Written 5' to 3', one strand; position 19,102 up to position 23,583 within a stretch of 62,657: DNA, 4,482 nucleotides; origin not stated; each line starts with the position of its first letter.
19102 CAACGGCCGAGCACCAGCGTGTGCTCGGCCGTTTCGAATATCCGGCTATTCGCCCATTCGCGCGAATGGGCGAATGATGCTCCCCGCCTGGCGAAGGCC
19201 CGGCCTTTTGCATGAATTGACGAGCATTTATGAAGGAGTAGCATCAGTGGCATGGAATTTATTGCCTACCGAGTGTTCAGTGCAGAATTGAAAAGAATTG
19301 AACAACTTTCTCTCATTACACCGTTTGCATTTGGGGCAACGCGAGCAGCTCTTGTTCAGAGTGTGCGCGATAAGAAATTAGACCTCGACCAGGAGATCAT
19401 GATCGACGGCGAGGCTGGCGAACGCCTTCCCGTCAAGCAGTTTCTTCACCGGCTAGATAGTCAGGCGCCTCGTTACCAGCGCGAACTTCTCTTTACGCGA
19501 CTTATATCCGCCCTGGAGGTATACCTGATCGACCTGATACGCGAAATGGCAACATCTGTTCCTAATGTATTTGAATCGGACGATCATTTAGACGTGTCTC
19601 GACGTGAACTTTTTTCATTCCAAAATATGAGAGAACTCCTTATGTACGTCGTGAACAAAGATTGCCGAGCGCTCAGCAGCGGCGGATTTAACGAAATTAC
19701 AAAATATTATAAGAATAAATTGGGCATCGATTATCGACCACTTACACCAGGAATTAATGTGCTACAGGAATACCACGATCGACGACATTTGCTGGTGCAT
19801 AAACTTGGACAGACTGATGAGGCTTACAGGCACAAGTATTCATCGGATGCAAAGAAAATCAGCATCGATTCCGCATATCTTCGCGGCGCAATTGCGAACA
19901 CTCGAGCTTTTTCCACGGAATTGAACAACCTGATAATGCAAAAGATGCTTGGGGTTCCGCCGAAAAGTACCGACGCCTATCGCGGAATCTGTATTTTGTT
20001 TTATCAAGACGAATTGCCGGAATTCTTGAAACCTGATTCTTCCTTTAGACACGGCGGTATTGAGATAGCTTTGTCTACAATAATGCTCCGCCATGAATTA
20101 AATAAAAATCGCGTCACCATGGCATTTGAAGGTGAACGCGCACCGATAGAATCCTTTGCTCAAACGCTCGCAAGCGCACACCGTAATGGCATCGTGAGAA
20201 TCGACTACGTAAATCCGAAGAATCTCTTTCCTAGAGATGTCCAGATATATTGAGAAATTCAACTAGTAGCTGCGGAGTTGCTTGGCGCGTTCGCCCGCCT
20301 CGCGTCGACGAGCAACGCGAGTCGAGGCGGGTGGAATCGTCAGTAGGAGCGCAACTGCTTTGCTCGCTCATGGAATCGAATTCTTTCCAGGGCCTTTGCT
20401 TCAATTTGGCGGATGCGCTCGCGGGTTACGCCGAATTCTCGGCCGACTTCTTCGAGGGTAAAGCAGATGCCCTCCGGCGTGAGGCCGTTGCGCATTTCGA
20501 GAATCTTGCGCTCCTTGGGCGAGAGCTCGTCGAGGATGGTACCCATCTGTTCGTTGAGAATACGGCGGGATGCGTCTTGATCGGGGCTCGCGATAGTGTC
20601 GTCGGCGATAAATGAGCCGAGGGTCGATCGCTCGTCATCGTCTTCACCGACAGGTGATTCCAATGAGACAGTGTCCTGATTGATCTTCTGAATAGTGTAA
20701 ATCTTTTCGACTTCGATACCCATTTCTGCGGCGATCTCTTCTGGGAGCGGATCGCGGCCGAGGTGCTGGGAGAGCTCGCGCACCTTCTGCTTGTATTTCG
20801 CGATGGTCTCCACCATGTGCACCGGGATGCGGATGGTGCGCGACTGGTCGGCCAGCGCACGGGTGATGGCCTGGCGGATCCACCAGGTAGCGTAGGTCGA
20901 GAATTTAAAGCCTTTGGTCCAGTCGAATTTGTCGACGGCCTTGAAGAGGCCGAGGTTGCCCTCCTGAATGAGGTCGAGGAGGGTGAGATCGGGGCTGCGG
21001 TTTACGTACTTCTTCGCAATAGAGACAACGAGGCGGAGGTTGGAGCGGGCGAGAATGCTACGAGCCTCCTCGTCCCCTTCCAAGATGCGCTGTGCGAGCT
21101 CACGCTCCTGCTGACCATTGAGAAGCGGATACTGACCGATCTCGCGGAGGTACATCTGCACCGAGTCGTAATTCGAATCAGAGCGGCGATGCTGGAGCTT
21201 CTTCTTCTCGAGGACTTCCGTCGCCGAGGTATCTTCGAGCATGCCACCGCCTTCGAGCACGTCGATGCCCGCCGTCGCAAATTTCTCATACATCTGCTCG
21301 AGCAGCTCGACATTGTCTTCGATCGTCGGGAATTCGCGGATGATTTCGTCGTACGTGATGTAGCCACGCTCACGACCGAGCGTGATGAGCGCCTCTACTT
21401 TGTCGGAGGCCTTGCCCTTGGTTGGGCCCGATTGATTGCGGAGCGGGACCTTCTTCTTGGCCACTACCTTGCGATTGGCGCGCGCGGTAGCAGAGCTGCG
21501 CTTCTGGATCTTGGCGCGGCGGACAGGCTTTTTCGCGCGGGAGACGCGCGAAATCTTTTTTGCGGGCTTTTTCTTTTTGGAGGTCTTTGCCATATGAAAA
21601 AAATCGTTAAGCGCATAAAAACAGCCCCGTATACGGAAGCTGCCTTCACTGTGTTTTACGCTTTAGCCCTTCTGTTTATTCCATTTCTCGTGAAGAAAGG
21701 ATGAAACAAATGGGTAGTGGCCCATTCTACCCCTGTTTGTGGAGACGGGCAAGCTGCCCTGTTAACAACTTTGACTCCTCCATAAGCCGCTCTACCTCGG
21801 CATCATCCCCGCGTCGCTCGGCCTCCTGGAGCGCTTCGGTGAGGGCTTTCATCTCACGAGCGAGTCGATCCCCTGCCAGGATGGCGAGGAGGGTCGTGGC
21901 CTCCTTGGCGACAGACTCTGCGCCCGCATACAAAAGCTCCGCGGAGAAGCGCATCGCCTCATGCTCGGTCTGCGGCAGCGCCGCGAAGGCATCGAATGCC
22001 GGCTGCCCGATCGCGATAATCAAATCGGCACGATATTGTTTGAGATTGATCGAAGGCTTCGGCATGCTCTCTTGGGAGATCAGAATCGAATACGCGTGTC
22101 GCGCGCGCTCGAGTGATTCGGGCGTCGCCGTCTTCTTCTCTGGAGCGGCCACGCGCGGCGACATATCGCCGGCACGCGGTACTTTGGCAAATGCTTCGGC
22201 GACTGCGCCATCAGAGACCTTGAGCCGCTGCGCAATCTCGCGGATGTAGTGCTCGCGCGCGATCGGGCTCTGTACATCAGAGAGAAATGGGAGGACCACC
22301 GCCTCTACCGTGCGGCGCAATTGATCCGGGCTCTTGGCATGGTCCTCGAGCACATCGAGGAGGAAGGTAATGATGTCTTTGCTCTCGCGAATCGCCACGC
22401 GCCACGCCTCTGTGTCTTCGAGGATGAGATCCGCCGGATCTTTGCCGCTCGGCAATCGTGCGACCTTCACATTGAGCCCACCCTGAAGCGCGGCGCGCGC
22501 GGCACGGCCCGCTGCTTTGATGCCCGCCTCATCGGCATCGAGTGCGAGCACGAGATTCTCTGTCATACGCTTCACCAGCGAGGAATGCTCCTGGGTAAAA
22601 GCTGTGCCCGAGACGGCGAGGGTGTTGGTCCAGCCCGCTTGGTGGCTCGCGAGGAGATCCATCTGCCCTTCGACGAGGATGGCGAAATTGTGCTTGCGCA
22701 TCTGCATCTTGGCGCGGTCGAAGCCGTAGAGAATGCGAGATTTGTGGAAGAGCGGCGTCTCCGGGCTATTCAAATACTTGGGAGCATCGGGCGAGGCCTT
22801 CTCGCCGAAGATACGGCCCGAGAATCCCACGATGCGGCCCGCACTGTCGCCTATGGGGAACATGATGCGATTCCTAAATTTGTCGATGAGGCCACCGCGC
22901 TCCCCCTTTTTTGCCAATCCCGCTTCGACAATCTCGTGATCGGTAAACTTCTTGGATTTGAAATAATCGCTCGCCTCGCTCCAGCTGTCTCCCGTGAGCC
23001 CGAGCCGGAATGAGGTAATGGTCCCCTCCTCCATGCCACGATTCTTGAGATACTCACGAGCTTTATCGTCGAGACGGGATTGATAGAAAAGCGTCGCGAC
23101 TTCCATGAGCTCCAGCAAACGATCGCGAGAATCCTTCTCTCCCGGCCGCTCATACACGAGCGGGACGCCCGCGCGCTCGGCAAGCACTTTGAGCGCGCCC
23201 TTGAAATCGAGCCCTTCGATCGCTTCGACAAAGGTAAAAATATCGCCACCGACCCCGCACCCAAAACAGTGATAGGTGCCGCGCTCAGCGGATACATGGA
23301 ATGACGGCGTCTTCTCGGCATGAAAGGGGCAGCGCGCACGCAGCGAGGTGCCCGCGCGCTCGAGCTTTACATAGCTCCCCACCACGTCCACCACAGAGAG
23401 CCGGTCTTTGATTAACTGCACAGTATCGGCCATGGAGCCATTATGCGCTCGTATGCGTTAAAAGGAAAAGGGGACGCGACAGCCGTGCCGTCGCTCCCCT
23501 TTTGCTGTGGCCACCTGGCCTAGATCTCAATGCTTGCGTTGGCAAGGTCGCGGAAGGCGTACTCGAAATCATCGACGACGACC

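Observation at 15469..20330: Tandem array of autonomous small-gene cassettes joined by one reiterated terminator-promoter junction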

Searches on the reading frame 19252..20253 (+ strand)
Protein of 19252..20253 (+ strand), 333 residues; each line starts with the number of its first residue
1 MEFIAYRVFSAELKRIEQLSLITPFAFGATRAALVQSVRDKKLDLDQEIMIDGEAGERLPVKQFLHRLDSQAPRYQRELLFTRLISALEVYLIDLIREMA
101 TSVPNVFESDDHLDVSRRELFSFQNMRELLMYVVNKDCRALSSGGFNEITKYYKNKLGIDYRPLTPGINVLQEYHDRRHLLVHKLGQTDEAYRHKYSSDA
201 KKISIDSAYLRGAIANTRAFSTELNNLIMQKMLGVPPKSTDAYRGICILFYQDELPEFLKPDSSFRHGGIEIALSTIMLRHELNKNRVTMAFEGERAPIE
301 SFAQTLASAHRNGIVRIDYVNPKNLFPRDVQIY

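Call 6: search_protein_families(library=pfam, max_evalue=0.1, proteins=[window:19252-20253:+])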
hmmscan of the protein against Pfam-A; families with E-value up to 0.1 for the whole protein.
window:19252-20253:+ (333 aa): 0 families

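Call 7: search_protein_families(library=padloc, max_evalue=0.1, proteins=[window:19252-20253:+])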
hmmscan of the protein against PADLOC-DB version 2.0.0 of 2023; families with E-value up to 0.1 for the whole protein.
window:19252-20253:+ (333 aa): 1 family
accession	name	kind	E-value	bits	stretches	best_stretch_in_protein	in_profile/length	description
PDLC03399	REase_II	-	0.011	13.1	1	75-164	10-101/345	Type II restriction enzyme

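Call 40: search_protein_families(library=phrogs, max_evalue=0.01, proteins=[window:19252-20253:+])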
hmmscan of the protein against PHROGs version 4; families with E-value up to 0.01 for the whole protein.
window:19252-20253:+ (333 aa): 0 families

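Call 41: search_protein_families(library=ncbifam, max_evalue=0.01, proteins=[window:19252-20253:+])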
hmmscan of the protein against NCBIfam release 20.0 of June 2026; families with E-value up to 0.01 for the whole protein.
window:19252-20253:+ (333 aa): 0 families

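Call 42: find_homologous_proteins(query=window:19252-20250:+, max_evalue=0.001)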
Query window:19252-20250:+ (333 aa): 38 proteins with E <= 0.001 among 2622 candidates.
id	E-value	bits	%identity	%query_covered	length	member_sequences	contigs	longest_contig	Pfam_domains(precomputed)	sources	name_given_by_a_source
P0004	2.0e-217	738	100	100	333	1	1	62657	-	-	-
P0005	1.3e-81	292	45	98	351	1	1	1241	-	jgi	jgi:hypothetical protein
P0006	5.1e-78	281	43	98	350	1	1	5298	-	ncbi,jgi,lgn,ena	ncbi:MAG: hypothetical protein WC030_03715 [Candidatus Paceibacterota bacterium]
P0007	1.6e-73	266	42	98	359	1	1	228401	-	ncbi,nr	ncbi:MAG: hypothetical protein NUW02_01865 [Candidatus Campbellbacteria bacterium]|nr:hypothetical p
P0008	6.0e-72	261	40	98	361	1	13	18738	-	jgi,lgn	jgi:hypothetical protein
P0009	8.3e-67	244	41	98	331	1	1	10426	-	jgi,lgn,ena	-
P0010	1.4e-55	207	34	99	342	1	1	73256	-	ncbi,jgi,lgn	ncbi:MAG: hypothetical protein WC241_01625 [Candidatus Paceibacterota bacterium]|jgi:hypothetical pr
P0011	1.2e-43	168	32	97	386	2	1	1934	-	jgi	jgi:hypothetical protein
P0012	7.4e-43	165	40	70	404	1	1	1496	-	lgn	-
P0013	1.9e-38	151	31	96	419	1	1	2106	-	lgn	-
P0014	3.6e-38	150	32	95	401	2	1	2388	-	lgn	-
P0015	1.5e-37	148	29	96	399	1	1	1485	-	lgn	-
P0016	5.1e-37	146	34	68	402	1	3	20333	-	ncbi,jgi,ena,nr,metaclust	ncbi:MAG: hypothetical protein A2033_05255 [Bacteroidetes bacterium GWA2_31_9]|nr:MAG: hypothetical 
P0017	1.1e-36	145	37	64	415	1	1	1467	-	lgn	-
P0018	7.8e-36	142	33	89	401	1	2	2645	-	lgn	-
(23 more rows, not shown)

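Call 44: find_encoding_contigs(protein=P0007, flank=6000, max_places=2)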
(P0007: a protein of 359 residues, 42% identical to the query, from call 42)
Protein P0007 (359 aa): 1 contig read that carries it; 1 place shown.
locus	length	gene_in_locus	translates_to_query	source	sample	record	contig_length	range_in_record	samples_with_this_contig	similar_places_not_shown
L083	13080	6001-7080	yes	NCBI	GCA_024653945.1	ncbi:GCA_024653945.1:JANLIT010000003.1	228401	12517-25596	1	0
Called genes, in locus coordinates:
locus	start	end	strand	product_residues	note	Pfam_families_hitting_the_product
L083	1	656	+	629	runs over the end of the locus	PF00012:HSP70, PF06723:MreB_Mbl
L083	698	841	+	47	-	-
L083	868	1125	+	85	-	PF01541:GIY-YIG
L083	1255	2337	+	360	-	PF00226:DnaJ, PF01556:DnaJ_C, PF00684:DnaJ_CXXCXGXG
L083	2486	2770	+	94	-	-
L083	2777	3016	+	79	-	PF07927:HicA_toxin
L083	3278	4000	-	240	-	-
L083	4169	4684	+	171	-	PF01936:NYN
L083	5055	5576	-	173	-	PF01936:NYN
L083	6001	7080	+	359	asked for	-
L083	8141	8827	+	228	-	PF02963:EcoRI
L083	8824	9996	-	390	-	PF02086:MethyltransfD12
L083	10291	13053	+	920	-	PF02463:SMC_N (weak)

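Call 45: find_encoding_contigs(protein=P0010, flank=6000, max_places=2)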
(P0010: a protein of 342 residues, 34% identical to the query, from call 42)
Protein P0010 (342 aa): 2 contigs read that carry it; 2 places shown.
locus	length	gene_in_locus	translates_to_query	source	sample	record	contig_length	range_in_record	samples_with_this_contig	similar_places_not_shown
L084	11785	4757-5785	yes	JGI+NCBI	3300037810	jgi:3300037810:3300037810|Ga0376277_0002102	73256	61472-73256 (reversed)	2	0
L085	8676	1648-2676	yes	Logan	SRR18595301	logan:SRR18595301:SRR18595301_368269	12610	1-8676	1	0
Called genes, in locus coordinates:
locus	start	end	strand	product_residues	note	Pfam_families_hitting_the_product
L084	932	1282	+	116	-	PF12643:MazG-like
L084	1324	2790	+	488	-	PF05175:MTS (weak), PF13847:Methyltransf_31 (weak), PF07669:Eco57I, PF20473:MmeI_Mtase (weak)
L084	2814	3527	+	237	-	-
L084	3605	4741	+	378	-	PF06250:YhcG_C (weak), PF01939:NucS_C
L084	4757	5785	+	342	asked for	-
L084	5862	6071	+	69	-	-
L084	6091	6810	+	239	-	-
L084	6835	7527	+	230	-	PF04029:2-ph_phosp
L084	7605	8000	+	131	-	-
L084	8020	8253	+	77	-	-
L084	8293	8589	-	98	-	-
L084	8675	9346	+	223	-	-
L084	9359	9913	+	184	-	PF01928:CYTH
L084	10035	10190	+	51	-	-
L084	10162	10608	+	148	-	-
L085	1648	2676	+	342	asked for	-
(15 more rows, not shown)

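Call 58: predict_structure(alignment_id=A1)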
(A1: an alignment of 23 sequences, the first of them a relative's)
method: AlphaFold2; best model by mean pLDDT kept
length: 333 residues; sequences in the alignment: 23
mean_pLDDT: 90.6   pTM: 0.84
mean pLDDT of the five models: 90.6, 89.8, 89.2, 88.7, 87.9
residues with pLDDT >= 90: 239; 70-90: 85; 50-70: 9; < 50: 0
segments of 3 or more residues with pLDDT < 50: none
pLDDT, mean of each block of 10 residues (from residue 1): 91 97 93 95 93 81 93 94 98 95 83 83 87 92 93 94 96 96 91 93 94 98 94 78 87 90 90 92 90 91 92 90 74 58
secondary structure, 60 per line:
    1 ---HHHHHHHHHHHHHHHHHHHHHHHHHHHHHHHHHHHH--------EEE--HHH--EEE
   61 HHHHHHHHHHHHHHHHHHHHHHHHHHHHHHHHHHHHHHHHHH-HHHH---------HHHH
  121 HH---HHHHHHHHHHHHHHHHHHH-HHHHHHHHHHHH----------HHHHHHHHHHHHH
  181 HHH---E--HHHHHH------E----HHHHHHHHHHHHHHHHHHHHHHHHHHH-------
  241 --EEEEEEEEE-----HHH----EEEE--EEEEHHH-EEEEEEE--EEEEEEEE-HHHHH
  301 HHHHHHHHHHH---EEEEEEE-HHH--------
elements in order: H4-39 E48-50 E58-60 H61-102 H104-107 H117-122 H126-144 H146-157 H168-183 H190-195 H207-233 E243-251 E264-267 E270-273 E278-284 E287-294 H296-311 E315-321

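Call 68: fold_search(model_id=the predicted structure, library=pdb)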
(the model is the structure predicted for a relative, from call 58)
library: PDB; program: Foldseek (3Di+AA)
matches with E <= 10: 399; with E <= 0.001: 0
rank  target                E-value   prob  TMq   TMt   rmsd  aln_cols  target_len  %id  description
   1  4bay_A                3.7e-02  0.12  0.13  0.08  37.1       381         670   13  Phosphomimetic mutant of LSD1-8a splicing variant in complex with CoREST (released 2013-11-27)
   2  2x0l_A                1.2e-01  0.08  0.13  0.08  37.0       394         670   13  Crystal structure of a neuro-specific splicing variant of human histone lysine demethylase LSD1. (released 2010-03-02)
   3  2uxn_A                1.6e-01  0.06  0.12  0.07  37.7       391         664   13  Structural Basis of Histone Demethylation by LSD1 Revealed by Suicide Inactivation (released 2007-05-29)
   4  5mx5_B                2.5e-01  0.08  0.11  0.15  19.7       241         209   12  Mouse PA28alpha-beta (released 2017-09-13)
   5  5mx5_D                2.8e-01  0.08  0.11  0.15  19.6       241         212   12  Mouse PA28alpha-beta (released 2017-09-13)
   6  9dbp_A                2.8e-01  0.06  0.13  0.08  36.9       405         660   12  Crystal structure of the LSD1/CoREST histone demethylase in complex with the cofactor FAD and the inhibitor GSK690 (released 2025-09-17)
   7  5mx5_K                2.9e-01  0.08  0.11  0.15  19.7       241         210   13  Mouse PA28alpha-beta (released 2017-09-13)
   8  7ext_Q3               3.2e-01  0.08  0.12  0.16  16.5       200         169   10  Cryo-EM structure of cyanobacterial phycobilisome from Synechococcus sp. PCC 7002 (released 2021-10-06)
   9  7dr6_F                3.2e-01  0.08  0.11  0.16  21.7       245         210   13  PA28alpha-beta in complex with immunoproteasome (released 2021-01-20)
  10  8i6v_E                3.6e-01  0.05  0.13  0.08  20.2       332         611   12  Cryo-EM structure of the polyphosphate polymerase VTC complex(Vtc4/Vtc3/Vtc1) (released 2023-03-01)
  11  1jad_A                3.8e-01  0.06  0.10  0.13  30.2       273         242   12  C-terminal Domain of Turkey PLC-beta (released 2001-12-28)
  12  6tlc_B                5.0e-01  0.11  0.20  0.14  14.4       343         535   11  Unphosphorylated human STAT3 in complex with MS3-6 monobody (released 2020-07-22)
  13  7rto_B                5.2e-01  0.05  0.11  0.11  20.6       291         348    8  Cryo-EM structure of bluetongue virus capsid protein VP5 at low endosomal pH intermediate state 2 (released 2021-11-03)
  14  9cg3_Y                5.2e-01  0.02  0.08  0.07  21.2       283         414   10  Human kidney respiratory complex III (released 2025-08-06)
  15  9e5c_1n               5.8e-01  0.04  0.09  0.08  21.7       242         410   16  Cryo-EM structure of 96 nm repeat of microtubule doublet from T. brucei flagellum (released 2025-03-12)
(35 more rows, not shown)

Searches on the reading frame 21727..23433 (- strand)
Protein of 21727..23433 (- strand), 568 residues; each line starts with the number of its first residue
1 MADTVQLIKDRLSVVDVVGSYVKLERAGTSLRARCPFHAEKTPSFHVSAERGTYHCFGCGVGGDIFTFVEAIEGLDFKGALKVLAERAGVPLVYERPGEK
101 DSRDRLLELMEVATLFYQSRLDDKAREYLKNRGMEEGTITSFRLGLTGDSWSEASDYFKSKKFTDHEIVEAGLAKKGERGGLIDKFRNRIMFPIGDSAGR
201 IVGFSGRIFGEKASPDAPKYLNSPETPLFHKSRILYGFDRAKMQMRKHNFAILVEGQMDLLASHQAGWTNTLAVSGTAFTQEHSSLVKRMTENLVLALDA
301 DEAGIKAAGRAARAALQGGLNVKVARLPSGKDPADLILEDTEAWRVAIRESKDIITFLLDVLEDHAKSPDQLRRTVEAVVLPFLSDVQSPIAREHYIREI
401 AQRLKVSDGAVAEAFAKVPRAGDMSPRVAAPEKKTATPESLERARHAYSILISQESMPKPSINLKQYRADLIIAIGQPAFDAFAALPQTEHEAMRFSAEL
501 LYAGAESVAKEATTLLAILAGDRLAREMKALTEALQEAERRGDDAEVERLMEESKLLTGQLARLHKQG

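Call 30: search_protein_families(library=pfam, max_evalue=0.01, proteins=[window:21727-23433:-])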
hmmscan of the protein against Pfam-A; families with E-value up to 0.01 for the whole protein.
window:21727-23433:- (568 aa): 7 families
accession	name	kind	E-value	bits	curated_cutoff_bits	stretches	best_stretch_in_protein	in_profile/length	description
PF08275.17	DNAG_N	-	4.1e-39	134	26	1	121-242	10-128/128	DNA primase catalytic core, N-terminal domain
PF01807.25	Zn_ribbon_DnaG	-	7.4e-32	109.5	24.9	1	3-94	4-95/98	CHC2 zinc finger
PF13155.12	Toprim_2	-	3.7e-21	75.7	22.1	1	252-336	1-87/88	Toprim-like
PF13662.12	Toprim_4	-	1.7e-16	60.6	25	1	251-324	3-83/85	Toprim domain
PF01751.28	Toprim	-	2.4e-08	34.5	23.1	1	251-325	2-94/96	Toprim domain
PF10410.14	DnaB_bind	-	4.7e-06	27.2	20.6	1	380-408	27-55/56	DnaB-helicase binding domain of primase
PF13362.12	Toprim_3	-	8.6e-06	26.6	27.2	1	252-339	3-91/95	Toprim domain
